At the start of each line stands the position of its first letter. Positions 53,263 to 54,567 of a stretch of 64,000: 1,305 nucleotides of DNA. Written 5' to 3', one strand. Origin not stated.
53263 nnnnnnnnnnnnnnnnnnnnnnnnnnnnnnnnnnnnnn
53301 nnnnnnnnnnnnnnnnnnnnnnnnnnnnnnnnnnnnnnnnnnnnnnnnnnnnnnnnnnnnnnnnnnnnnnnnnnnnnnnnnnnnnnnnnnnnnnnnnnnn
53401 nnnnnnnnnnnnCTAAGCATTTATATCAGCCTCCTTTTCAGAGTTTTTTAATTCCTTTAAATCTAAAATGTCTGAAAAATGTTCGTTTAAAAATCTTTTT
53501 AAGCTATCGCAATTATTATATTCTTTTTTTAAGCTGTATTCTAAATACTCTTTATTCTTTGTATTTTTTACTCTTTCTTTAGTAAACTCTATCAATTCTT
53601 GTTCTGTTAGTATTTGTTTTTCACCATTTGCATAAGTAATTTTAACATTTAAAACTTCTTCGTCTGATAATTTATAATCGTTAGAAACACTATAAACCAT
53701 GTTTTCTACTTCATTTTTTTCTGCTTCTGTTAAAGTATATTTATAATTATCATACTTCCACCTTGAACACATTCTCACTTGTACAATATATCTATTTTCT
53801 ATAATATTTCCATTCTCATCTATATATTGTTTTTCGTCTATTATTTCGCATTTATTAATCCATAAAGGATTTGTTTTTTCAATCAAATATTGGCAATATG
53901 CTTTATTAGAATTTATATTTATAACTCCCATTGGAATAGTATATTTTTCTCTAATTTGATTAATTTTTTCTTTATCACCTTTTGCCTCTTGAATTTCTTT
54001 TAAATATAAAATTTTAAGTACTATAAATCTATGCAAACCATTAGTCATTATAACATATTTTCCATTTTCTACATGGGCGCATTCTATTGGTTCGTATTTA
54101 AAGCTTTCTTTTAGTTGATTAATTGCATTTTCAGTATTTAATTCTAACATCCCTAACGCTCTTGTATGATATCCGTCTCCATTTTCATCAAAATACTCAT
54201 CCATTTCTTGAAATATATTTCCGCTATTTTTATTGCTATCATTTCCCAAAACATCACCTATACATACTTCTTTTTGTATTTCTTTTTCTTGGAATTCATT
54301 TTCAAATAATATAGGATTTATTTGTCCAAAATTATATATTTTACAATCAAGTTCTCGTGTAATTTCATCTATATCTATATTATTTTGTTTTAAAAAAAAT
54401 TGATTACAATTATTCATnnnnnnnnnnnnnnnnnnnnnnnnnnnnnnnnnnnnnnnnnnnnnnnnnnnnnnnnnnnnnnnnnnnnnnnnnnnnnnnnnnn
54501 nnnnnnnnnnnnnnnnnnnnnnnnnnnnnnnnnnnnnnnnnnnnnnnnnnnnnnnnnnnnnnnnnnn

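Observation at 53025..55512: RhuM - ParB/DGQHR-like - mini-GNAT three-gene islet: candidate uncharacterised toxin-antitoxin or defence-type module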

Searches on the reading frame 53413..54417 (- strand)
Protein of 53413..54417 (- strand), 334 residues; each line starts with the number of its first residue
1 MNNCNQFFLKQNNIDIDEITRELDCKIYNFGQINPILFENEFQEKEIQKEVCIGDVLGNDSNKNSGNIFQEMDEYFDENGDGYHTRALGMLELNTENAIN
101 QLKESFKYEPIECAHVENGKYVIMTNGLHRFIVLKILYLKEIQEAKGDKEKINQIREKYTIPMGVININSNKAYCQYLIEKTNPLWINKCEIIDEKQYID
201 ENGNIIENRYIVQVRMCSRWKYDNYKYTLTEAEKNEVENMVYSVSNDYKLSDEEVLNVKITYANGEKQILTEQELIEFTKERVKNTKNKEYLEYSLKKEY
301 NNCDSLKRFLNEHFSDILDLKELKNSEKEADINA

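Call 3: search_protein_families(library=pfam, proteins=[window:53413-54417:-], max_evalue=1)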
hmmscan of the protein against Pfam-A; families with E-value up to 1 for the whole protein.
window:53413-54417:- (334 aa): 1 family
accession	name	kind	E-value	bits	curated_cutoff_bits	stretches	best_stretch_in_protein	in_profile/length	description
PF18938.6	aRib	-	0.61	10.4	27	1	228-277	17-69/71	Atypical Rib domain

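Call 4: search_protein_families(library=padloc, proteins=[window:53413-54417:-], max_evalue=1)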
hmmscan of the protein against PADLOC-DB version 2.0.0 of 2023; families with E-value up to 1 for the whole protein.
window:53413-54417:- (334 aa): 0 families

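Call 5: search_protein_families(library=ncbifam, proteins=[window:53413-54417:-], max_evalue=1)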
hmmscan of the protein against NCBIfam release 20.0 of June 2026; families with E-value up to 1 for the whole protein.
window:53413-54417:- (334 aa): 0 families

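Call 8: search_protein_families(library=phrogs, proteins=[window:53413-54417:-], max_evalue=1)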
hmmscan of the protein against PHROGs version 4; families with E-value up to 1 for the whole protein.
window:53413-54417:- (334 aa): 1 family
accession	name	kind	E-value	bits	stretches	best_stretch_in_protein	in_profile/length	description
phrog_27879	-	unknown function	0.12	13.3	1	299-325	5-31/57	-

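Call 9: find_homologous_proteins(query=window:53413-54417:-, max_evalue=0.001)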
Query window:53413-54417:- (334 aa): 16 proteins with E <= 0.001 among 2879 candidates.
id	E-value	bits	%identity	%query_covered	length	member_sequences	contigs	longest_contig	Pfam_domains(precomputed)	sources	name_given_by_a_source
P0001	1.6e-213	726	99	100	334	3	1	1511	-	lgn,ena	-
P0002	1.5e-167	575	81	98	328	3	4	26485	-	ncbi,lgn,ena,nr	ncbi:MAG: hypothetical protein J6N78_01210 [Clostridia bacterium]|nr:hypothetical protein [Clostridi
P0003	2.0e-164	565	79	98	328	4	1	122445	-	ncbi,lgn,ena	-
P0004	1.0e-150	520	71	99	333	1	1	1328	-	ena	-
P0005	7.8e-89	317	65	65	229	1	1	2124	-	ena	-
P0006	1.4e-58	217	39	100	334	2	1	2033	-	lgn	-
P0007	1.9e-58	217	37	100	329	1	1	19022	-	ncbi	-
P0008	6.6e-51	192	36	96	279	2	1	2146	-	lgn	-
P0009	9.9e-50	188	33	96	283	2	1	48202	-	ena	-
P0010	1.4e-40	158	39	54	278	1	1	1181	-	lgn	-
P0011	2.4e-34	137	36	69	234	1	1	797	-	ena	-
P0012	1.2e-30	125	29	95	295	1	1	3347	-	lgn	-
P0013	2.8e-30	124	25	99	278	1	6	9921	-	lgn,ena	-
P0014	4.0e-29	120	25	97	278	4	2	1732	-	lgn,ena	-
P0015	9.4e-18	83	31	51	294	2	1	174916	-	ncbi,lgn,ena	-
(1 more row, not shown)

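Call 11: search_solved_structures(query=window:53413-54417:-, max_evalue=10, show_alignments=2)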
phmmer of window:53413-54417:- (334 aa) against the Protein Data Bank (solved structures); distinct sequences matched with E-value up to 10: 1.
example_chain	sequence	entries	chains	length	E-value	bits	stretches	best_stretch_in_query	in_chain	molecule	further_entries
1w5s_A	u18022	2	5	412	1.3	11.8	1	77-179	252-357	ORIGIN RECOGNITION COMPLEX SUBUNIT 2 ORC2 | ORC2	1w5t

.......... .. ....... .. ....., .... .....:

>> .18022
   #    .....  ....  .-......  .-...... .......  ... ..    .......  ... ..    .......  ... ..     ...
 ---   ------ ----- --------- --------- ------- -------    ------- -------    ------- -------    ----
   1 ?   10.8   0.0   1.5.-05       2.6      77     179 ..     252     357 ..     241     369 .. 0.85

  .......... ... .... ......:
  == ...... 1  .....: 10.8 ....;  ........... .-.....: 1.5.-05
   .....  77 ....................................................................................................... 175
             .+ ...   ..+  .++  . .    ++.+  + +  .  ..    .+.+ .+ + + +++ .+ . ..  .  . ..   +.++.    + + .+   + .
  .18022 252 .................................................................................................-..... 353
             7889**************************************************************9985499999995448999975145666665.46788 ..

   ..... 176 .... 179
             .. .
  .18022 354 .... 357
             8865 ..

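Call 13: find_encoding_contigs(protein=P0003, flank=6000, max_places=3)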
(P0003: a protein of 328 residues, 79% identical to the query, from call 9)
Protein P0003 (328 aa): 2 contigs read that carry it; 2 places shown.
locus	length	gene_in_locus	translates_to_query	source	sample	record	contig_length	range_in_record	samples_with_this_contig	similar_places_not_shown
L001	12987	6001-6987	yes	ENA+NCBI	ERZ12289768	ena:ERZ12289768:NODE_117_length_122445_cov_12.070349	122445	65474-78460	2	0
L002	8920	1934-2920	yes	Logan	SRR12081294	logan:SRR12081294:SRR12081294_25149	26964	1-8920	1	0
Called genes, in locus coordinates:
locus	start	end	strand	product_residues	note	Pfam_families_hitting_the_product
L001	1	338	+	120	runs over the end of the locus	PF13310:Virulence_RhuM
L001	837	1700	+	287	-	PF12784:PDDEXK_2, PF27070:HTH_Rpn_C (faint)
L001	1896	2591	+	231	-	-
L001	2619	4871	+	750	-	-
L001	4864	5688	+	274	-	-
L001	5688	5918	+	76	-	-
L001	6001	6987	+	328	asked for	-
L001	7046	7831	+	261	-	PF21088:MS_channel_1st (weak), PF00924:MS_channel_2nd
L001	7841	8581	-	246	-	PF01048:PNP_UDP_1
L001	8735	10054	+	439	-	PF01595:CNNM, PF00571:CBS, PF03471:CorC_HlyC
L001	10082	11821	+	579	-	PF14903:WG_beta_rep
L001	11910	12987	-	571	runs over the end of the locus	-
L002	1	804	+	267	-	?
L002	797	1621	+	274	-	-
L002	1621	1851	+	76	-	-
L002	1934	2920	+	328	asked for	-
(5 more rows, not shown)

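Call 14: find_encoding_contigs(protein=P0007, flank=6000, max_places=3)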
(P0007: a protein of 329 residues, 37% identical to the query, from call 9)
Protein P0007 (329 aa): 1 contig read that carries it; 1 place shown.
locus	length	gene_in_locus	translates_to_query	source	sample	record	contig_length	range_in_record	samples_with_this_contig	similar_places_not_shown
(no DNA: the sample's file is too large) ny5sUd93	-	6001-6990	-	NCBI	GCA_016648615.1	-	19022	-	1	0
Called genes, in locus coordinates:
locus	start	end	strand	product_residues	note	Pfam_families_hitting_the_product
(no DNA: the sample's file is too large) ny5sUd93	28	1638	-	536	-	PF06418:CTP_synth_N, PF00117:GATase, PF07722:Peptidase_C26 (weak)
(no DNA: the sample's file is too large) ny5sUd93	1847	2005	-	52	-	-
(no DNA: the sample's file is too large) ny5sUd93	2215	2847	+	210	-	PF00226:DnaJ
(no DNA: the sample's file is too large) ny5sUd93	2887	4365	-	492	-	PF09547:SpoIVA_ATPase, PF20438:SpoIVA_middle, PF20439:SpoIVA_C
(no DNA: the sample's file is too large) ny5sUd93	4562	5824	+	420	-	PF00483:NTP_transferase, PF01128:IspD, PF01983:CofC (weak), PF12804:NTP_transf_3, PF25084:LbH_EIF2B, PF25087:GMPPB_C (weak), PF25087:GMPPB_C, PF00132:Hexapep, +1 more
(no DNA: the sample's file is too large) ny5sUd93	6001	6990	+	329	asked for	-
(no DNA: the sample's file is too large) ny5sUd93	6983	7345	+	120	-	-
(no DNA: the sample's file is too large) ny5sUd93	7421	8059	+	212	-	PF14681:UPRTase, PF24390:PRTase-CE (weak), PF00156:Pribosyltran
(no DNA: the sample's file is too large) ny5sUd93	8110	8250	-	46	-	-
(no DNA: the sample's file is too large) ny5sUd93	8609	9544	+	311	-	-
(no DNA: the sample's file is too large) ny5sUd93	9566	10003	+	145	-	PF00293:NUDIX, PF14815:NUDIX_4 (weak)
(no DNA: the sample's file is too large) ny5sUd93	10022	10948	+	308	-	-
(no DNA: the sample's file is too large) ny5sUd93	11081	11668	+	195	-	-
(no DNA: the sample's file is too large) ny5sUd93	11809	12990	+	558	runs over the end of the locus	-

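Call 16: find_encoding_contigs(protein=P0009, flank=6000, max_places=3)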
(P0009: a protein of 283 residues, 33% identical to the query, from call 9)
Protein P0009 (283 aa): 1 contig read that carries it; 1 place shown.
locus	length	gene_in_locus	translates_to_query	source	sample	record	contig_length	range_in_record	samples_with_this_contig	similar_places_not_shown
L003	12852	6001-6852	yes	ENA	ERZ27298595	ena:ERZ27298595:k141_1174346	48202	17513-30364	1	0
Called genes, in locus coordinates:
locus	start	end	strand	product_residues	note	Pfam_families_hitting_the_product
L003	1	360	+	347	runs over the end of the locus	PF02912:Phe_tRNA-synt_N, PF01409:tRNA-synt_2d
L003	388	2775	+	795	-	PF01588:tRNA_bind, PF03483:B3_4, PF03484:B5, PF17759:tRNA_synthFbeta, PF03147:FDX-ACB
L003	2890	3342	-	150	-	PF02580:Tyr_Deacylase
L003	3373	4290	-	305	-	PF02016:Peptidase_S66, PF17676:Peptidase_S66C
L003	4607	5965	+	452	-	PF03448:MgtE_N, PF00571:CBS, PF01769:MgtE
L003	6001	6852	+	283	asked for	-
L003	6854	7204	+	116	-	PF13673:Acetyltransf_10 (weak), PF00583:Acetyltransf_1 (weak), PF13508:Acetyltransf_7 (weak)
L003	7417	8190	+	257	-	PF00318:Ribosomal_S2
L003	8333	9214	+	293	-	PF25025:EF-Ts_N (faint), PF00889:EF_TS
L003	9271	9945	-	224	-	PF06940:DUF1287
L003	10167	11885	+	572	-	PF00501:AMP-binding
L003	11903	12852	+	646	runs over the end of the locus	PF09972:DUF2207, PF20990:DUF2207_C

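Call 17: find_encoding_contigs(protein=P0015, flank=6000, max_places=3)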
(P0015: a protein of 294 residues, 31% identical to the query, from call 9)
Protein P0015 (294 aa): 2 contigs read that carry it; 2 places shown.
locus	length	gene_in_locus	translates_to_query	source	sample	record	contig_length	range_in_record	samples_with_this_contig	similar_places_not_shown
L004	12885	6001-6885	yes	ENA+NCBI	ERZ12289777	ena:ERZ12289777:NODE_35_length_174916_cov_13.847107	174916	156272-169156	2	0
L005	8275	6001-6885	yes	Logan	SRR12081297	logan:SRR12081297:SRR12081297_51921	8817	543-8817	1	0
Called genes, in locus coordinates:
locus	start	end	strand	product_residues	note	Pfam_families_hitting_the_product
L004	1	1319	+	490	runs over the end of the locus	-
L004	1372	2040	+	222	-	PF06541:ABC_trans_CmpB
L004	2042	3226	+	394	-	PF00535:Glycos_transf_2, PF13641:Glyco_tranf_2_3, PF13632:Glyco_trans_2_3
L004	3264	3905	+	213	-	PF01928:CYTH (weak)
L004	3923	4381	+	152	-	-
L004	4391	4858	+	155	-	PF04073:tRNA_edit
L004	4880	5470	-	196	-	-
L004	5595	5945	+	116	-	-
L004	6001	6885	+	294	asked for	-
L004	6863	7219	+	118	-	-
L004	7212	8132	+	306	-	-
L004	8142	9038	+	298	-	PF04015:DUF362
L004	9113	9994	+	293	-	-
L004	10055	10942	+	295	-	PF02588:YitT_membrane, PF10035:DUF2179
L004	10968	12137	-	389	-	PF04055:Radical_SAM, PF13353:Fer4_12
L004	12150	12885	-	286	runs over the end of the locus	PF04055:Radical_SAM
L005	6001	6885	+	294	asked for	-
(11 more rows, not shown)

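Call 18: find_encoding_contigs(protein=P0013, flank=6000, max_places=4)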
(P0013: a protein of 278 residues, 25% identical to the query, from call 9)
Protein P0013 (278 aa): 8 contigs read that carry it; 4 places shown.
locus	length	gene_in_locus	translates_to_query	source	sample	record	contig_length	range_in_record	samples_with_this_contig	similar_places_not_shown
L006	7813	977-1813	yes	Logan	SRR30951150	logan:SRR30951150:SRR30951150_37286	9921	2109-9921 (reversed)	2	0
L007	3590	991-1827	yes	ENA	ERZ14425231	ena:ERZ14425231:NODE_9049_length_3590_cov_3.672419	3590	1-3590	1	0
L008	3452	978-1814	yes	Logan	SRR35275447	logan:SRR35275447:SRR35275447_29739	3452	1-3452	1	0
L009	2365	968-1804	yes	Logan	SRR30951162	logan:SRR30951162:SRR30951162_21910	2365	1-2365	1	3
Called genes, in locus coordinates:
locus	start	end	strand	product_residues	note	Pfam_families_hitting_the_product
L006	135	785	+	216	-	PF00702:Hydrolase, PF13419:HAD_2, PF13242:Hydrolase_like (weak)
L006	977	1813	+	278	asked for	-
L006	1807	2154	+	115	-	PF00583:Acetyltransf_1, PF13673:Acetyltransf_10, PF13508:Acetyltransf_7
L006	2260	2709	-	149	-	PF06541:ABC_trans_CmpB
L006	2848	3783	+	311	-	PF06144:DNA_pol3_delta, PF21694:DNA_pol3_delta_C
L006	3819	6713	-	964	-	PF00912:Transgly, PF00905:Transpeptidase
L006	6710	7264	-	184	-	PF03838:RecU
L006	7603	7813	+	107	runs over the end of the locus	PF05103:DivIVA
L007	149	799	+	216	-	PF00702:Hydrolase, PF13419:HAD_2, PF13242:Hydrolase_like (weak)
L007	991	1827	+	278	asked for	-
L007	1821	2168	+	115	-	PF00583:Acetyltransf_1, PF13673:Acetyltransf_10, PF13508:Acetyltransf_7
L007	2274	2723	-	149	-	PF06541:ABC_trans_CmpB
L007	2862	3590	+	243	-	?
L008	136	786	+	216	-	PF00702:Hydrolase, PF13419:HAD_2, PF13242:Hydrolase_like (weak)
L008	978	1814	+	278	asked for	-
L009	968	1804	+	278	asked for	-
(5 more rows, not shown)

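Call 24: predict_structure(alignment_id=A1)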
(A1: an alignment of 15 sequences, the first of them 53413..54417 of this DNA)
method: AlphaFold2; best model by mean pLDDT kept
length: 334 residues; sequences in the alignment: 15
mean_pLDDT: 87.4   pTM: 0.84
mean pLDDT of the five models: 87.4, 87.1, 85.8, 84.7, 83.8
residues with pLDDT >= 90: 190; 70-90: 116; 50-70: 16; < 50: 12
segments of 3 or more residues with pLDDT < 50: 219-221, 328-334
pLDDT, mean of each block of 10 residues (from residue 1): 95 95 92 91 92 94 84 89 86 94 89 92 89 96 95 98 94 95 77 86 86 68 76 85 82 70 93 96 92 89 90 92 61 37
secondary structure, 60 per line:
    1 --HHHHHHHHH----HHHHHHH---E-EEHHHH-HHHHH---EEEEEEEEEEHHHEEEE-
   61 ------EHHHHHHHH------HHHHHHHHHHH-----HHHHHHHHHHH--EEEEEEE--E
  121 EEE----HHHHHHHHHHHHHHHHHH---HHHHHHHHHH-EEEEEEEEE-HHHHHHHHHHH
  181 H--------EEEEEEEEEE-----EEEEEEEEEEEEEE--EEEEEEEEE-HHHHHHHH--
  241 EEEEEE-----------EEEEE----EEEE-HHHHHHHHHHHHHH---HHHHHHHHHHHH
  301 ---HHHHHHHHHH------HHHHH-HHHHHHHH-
elements in order: H3-11 H16-22 H30-33 H35-39 E43-52 E56-59 H68-75 H82-92 H98-108 E111-117 E120-123 H128-145 H149-158 E160-168 H170-181 E190-199 E205-218 E221-229 H231-238 E241-246 E258-262 E267-270 H272-285 H289-300 H304-313 H320-324 H326-333

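Call 25: search_protein_representatives(protein=window:53413-54417:-)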
Query: 334 residues. Proteins with E-value up to 0.001 (for the whole library): 217; up to 1e-10: 181; up to 1e-30: 28. The best 150 are listed.
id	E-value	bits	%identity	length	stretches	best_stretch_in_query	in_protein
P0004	3.2e-151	519.8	72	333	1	1-331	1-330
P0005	2.5e-89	316.5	65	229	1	1-216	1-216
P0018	3.4e-60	220.8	38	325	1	1-331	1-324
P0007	6.1e-59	216.6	38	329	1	1-325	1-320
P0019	1.8e-51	192.1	39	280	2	1-180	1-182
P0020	2.3e-48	181.9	39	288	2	1-180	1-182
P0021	6.9e-45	170.5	39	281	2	1-186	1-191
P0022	7.9e-43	163.7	36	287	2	1-181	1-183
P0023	5.3e-42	161.0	40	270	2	5-205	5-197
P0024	3.1e-39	151.9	35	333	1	1-321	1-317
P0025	1.5e-38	149.7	46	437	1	2-182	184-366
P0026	3.5e-38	148.4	41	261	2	2-180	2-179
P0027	8.3e-38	147.2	35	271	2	3-183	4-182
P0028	9.7e-38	147.0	35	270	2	1-188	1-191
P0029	7.4e-37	144.1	35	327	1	1-324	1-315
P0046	5.9e-30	121.4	35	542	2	2-184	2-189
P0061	5.7e-27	111.6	34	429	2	8-181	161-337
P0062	9.4e-27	110.9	35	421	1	8-192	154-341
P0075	2.7e-25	106.1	38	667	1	2-181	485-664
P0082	7.1e-25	104.7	35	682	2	7-179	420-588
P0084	2.7e-24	102.8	35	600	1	1-203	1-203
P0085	3.6e-24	102.4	35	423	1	2-184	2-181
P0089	8.7e-24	101.1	36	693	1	2-183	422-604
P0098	1.7e-22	96.9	37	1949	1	6-189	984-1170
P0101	2.8e-22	96.2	34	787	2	7-181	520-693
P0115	5.3e-21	92.0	33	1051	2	8-181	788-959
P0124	5.3e-20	88.7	36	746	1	8-181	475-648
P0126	8.7e-20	88.0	34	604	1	1-179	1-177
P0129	4.3e-19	85.7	30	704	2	7-183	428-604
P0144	5.8e-18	82.0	34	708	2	29-183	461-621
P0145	7.4e-18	81.7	34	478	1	8-195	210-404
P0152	1.1e-16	77.9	29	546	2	8-193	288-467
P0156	2.4e-16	76.7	37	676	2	46-183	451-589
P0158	3.7e-16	76.1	39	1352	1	49-194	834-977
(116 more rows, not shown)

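Call 27: search_protein_families(library=pfam, proteins=[P0025, P0046, P0075, P0082, P0089, P0101, P0115, P0124, P0084, P0061], max_evalue=0.01)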
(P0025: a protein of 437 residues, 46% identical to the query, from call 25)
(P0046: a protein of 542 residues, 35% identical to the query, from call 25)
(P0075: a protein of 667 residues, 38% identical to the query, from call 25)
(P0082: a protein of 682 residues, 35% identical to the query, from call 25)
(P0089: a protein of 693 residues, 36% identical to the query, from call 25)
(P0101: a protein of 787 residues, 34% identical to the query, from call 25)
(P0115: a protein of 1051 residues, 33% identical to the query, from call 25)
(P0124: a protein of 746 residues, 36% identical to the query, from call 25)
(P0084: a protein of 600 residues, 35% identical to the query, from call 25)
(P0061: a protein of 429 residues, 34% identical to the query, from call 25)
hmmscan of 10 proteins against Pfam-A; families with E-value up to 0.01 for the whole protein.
P0025 (437 aa): 0 families

P0046 (542 aa): 0 families

P0075 (667 aa): 0 families

P0082 (682 aa): 0 families

P0089 (693 aa): 0 families

P0101 (787 aa): 0 families

P0115 (1051 aa): 0 families

P0124 (746 aa): 0 families

P0084 (600 aa): 0 families

P0061 (429 aa): 0 families

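Call 28: fold_search(model_id=the predicted structure, library=pdb)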
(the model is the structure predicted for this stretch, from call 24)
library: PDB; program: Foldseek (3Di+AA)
matches with E <= 10: 339; with E <= 0.001: 0
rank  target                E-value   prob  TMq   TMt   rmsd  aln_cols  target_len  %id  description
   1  9q6a_B                4.2e-02  0.33  0.15  0.22  16.9       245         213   10  Crystal structure of octameric COMMD-like protein MBK5214510 from Flavobacteriaceae bacterium (released 2025-10-01)
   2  9q6a_A                4.7e-02  0.30  0.15  0.21  17.0       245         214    9  Crystal structure of octameric COMMD-like protein MBK5214510 from Flavobacteriaceae bacterium (released 2025-10-01)
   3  8f2r_C                2.0e-01  0.20  0.15  0.23  13.2       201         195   13  Human CCC complex (released 2023-05-24)
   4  1l3a_B                2.1e-01  0.23  0.11  0.19  17.7       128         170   12  Structure of the plant transcriptional regulator PBF-2 (released 2002-06-26)
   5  8f2r_G                2.4e-01  0.15  0.16  0.24  14.2       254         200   10  Human CCC complex (released 2023-05-24)
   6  7vg2_A                2.5e-01  0.04  0.10  0.05  23.7       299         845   10  Cryo-EM structure of Arabidopsis DCL3 in complex with a 40-bp RNA (released 2021-10-27)
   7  9q6c_A                2.8e-01  0.15  0.14  0.20  16.4       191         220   12  Cryo-EM structure of octameric COMMD-like protein MBK5214510 from Flavobacteriaceae bacterium (released 2025-10-01)
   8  9cy7_A                3.2e-01  0.07  0.08  0.04  19.7       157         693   12  Structure of S.pombe Dis3L2 in complex with oligoU RNA substrate (released 2025-08-06)
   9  4koo_D                4.0e-01  0.10  0.09  0.14  17.8       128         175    9  Crystal Structure of WHY1 from Arabidopsis thaliana (released 2013-11-13)
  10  1l3a_A                5.0e-01  0.11  0.09  0.16  17.9       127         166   11  Structure of the plant transcriptional regulator PBF-2 (released 2002-06-26)
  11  8t2x_eI               5.5e-01  0.07  0.08  0.15  12.8       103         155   13  Hypomethylated yeast 80S bound with cycloheximide, P-site tRNA, A-site tRNA, messenger RNA and eIF5A, PRE (released 2024-12-11)
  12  3r9y                  5.9e-01  0.14  0.11  0.19  17.4       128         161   10  Crystal Structure of StWhy2 K67A (form I) (released 2011-09-28)
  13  8qy7                  6.2e-01  0.08  0.11  0.05  18.7       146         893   12  Zorya anti-bacteriophage defense system ZorD apo form (released 2024-11-06)
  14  5woe_MODEL_1_A        6.6e-01  0.91  0.13  0.31   3.4        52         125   19  Solution structure of the sorting nexin 25 phox-homology domain (released 2018-08-08)
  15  8f2r_H                6.6e-01  0.23  0.11  0.19  13.2       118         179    9  Human CCC complex (released 2023-05-24)
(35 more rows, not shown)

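Call 42: find_encoding_contigs(protein=P0002, flank=6000, max_places=4)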
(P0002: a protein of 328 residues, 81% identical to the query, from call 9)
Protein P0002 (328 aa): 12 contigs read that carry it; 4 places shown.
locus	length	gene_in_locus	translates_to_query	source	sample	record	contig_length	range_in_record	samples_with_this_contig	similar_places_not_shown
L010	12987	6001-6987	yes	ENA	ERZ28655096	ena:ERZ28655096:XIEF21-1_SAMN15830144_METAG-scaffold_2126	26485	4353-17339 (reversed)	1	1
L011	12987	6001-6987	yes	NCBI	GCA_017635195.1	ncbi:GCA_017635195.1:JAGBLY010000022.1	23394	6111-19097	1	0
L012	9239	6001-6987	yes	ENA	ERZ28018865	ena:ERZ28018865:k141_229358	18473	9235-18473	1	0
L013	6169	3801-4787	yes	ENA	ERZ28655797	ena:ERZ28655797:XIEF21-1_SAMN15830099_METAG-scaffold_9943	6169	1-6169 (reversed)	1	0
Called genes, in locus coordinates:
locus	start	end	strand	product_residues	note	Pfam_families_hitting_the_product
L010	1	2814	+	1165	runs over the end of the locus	PF02811:PHP, PF07733:DNA_pol3_alpha, PF17657:DNA_pol3_finger, PF14579:HHH_6, PF01336:tRNA_anti-codon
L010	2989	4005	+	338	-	PF00044:Gp_dh_N, PF02800:Gp_dh_C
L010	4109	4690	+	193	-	PF02677:QueH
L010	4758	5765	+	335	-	PF13310:Virulence_RhuM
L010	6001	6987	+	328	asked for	-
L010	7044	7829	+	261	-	PF21088:MS_channel_1st, PF00924:MS_channel_2nd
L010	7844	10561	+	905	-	PF02739:5_3_exonuc_N, PF01367:5_3_exonuc, PF01612:DNA_pol_A_exo1, PF22619:DNA_polI_exo1, PF00476:DNA_pol_A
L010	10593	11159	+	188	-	PF01464:SLT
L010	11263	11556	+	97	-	-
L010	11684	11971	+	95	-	PF02686:GatC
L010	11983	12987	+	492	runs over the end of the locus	PF01425:Amidase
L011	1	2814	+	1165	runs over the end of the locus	PF02811:PHP, PF07733:DNA_pol3_alpha, PF17657:DNA_pol3_finger, PF14579:HHH_6, PF01336:tRNA_anti-codon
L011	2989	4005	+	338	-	PF00044:Gp_dh_N, PF02800:Gp_dh_C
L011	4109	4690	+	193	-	PF02677:QueH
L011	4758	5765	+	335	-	PF13310:Virulence_RhuM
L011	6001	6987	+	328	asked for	-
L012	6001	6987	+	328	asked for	-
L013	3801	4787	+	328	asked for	-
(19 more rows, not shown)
